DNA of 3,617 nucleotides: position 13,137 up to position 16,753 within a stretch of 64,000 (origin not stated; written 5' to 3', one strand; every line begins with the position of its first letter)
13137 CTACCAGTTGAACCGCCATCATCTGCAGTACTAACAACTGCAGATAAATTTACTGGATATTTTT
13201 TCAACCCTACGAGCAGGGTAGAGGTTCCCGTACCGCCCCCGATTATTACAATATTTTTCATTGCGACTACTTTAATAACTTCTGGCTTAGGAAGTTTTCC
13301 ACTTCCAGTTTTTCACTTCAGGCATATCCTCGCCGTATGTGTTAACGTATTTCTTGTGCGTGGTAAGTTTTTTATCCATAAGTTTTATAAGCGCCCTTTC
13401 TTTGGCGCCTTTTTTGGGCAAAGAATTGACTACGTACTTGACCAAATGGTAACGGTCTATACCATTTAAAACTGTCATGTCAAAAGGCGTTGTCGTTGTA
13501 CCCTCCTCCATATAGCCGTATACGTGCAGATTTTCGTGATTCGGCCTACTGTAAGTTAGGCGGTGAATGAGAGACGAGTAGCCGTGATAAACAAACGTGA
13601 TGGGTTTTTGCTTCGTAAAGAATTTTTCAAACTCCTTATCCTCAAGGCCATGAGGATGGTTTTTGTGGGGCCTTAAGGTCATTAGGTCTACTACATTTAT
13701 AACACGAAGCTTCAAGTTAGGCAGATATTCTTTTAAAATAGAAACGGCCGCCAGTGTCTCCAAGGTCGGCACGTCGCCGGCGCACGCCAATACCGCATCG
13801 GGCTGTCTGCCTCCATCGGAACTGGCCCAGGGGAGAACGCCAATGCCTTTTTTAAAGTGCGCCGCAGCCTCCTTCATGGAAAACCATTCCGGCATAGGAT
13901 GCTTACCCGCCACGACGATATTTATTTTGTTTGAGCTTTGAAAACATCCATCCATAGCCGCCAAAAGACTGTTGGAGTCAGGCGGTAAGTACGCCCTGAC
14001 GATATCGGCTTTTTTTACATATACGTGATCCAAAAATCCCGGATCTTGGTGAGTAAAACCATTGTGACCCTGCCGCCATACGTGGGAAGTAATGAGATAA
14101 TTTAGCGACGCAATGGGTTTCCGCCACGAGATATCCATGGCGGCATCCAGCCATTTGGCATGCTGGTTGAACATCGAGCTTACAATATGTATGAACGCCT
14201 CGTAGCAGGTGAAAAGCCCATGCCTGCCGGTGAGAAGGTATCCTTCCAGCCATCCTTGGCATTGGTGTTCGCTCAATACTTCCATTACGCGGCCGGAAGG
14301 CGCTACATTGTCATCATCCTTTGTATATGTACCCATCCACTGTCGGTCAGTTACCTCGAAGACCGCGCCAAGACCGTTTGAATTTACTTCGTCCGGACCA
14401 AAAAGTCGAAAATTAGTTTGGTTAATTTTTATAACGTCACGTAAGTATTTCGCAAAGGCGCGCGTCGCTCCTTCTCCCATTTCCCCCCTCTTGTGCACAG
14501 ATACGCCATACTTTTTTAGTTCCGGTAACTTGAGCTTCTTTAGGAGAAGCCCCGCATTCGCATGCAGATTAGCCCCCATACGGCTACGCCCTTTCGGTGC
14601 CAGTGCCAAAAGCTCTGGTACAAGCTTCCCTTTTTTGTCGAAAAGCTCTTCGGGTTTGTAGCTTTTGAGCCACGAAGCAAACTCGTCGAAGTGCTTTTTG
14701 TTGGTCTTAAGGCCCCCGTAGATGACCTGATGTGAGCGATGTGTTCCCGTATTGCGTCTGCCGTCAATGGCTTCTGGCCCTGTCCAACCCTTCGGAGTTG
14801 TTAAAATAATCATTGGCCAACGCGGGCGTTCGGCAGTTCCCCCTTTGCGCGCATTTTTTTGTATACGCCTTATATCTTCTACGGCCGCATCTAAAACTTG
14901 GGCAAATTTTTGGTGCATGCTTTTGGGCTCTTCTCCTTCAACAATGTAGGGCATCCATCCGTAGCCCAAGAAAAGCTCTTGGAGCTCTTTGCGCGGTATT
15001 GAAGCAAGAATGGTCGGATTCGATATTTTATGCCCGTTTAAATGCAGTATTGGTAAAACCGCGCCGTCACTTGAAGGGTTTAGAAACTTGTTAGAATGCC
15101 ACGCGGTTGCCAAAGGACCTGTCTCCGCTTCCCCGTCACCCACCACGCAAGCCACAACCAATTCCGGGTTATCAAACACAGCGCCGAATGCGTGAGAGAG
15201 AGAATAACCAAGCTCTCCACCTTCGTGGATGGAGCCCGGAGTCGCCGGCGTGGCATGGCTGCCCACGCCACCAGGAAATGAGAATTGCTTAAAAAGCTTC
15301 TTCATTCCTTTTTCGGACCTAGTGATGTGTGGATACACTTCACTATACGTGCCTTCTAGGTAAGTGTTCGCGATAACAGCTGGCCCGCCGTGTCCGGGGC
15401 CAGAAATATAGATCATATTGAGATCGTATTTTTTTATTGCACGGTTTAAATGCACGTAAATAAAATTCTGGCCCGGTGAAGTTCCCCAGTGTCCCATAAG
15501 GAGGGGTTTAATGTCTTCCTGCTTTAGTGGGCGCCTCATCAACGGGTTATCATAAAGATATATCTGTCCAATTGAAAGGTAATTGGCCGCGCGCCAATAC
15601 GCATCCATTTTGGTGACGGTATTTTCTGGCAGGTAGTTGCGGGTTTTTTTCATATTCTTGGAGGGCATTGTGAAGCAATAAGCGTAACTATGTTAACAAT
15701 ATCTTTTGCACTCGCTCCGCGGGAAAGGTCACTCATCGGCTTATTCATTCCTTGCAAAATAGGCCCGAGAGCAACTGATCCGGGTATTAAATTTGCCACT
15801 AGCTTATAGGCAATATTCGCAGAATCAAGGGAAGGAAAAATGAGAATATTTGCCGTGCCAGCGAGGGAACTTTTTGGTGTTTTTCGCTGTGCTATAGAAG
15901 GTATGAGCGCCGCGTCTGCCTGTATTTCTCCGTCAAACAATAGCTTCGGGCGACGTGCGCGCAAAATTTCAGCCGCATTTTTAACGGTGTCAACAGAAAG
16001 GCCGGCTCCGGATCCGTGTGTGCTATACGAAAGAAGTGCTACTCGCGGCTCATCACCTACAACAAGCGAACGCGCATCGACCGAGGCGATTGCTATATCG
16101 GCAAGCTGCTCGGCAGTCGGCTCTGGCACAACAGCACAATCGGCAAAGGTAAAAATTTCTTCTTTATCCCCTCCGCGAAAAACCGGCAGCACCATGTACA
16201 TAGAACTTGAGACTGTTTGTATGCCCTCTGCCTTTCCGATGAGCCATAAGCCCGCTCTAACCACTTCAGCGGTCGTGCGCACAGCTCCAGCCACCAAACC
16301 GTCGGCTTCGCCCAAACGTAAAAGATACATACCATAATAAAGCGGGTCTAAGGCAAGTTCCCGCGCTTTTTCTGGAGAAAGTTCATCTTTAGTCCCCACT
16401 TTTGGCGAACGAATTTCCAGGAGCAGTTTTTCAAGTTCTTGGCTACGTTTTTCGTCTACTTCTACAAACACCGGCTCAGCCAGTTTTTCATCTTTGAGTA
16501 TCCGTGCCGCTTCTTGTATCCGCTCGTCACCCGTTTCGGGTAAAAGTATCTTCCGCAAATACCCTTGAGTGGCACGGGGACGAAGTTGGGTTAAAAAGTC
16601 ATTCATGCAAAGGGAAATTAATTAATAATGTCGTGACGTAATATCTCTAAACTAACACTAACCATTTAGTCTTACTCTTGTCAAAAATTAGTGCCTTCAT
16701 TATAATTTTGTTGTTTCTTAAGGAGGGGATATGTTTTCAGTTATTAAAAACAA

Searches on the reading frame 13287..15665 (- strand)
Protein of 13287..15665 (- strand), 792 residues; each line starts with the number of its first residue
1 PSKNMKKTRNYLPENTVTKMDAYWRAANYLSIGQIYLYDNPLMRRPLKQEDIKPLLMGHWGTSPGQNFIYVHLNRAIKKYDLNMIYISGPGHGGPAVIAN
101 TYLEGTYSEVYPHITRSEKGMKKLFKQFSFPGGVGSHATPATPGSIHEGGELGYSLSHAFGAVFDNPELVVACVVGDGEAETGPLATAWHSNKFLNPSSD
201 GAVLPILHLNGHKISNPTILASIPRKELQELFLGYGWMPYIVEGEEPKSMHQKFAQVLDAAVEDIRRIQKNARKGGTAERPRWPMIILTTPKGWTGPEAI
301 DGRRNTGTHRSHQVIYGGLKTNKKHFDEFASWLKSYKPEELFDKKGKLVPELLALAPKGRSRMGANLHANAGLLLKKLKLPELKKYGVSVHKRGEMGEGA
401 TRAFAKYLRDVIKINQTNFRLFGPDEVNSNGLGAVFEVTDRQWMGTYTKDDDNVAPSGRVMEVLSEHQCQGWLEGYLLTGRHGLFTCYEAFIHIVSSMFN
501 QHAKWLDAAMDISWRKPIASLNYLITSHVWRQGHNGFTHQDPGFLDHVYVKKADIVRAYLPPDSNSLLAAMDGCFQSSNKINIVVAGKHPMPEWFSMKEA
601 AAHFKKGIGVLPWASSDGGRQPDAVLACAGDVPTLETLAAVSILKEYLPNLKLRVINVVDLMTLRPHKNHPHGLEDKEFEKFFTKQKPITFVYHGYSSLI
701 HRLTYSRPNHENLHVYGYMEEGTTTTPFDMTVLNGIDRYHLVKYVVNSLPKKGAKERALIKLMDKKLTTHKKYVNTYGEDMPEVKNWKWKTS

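Call 46: search_protein_families(library=pfam, proteins=[window:13287-15665:-], max_evalue=0.001)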
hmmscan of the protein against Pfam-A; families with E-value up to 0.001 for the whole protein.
window:13287-15665:- (792 aa): 3 families
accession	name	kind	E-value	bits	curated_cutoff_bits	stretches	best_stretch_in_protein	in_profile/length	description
PF09364.15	XFP_N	-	9.6e-174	577.8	23.7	1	14-373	4-363/364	XFP N-terminal domain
PF09363.15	XFP_C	-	1.5e-86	289.5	23.4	1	588-789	1-202/202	XFP C-terminal domain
PF03894.20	XFP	-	2.1e-83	278.8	22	1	403-577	2-177/177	D-xylulose 5-phosphate/D-fructose 6-phosphate phosphoketolase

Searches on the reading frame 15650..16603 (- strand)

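Call 46: search_protein_families(library=pfam, proteins=[window:15650-16603:-], max_evalue=0.001)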
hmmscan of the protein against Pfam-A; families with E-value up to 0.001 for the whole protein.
window:15650-16603:- (317 aa): 2 families
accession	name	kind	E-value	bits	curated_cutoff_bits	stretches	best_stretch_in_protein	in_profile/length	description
PF01515.24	PTA_PTB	-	6.4e-89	298.9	24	1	14-309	12-318/319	Phosphate acetyl/butaryl transferase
PF02504.20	FA_synthesis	-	0.00081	19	29.1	0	88-226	83-210/324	Fatty acid synthesis protein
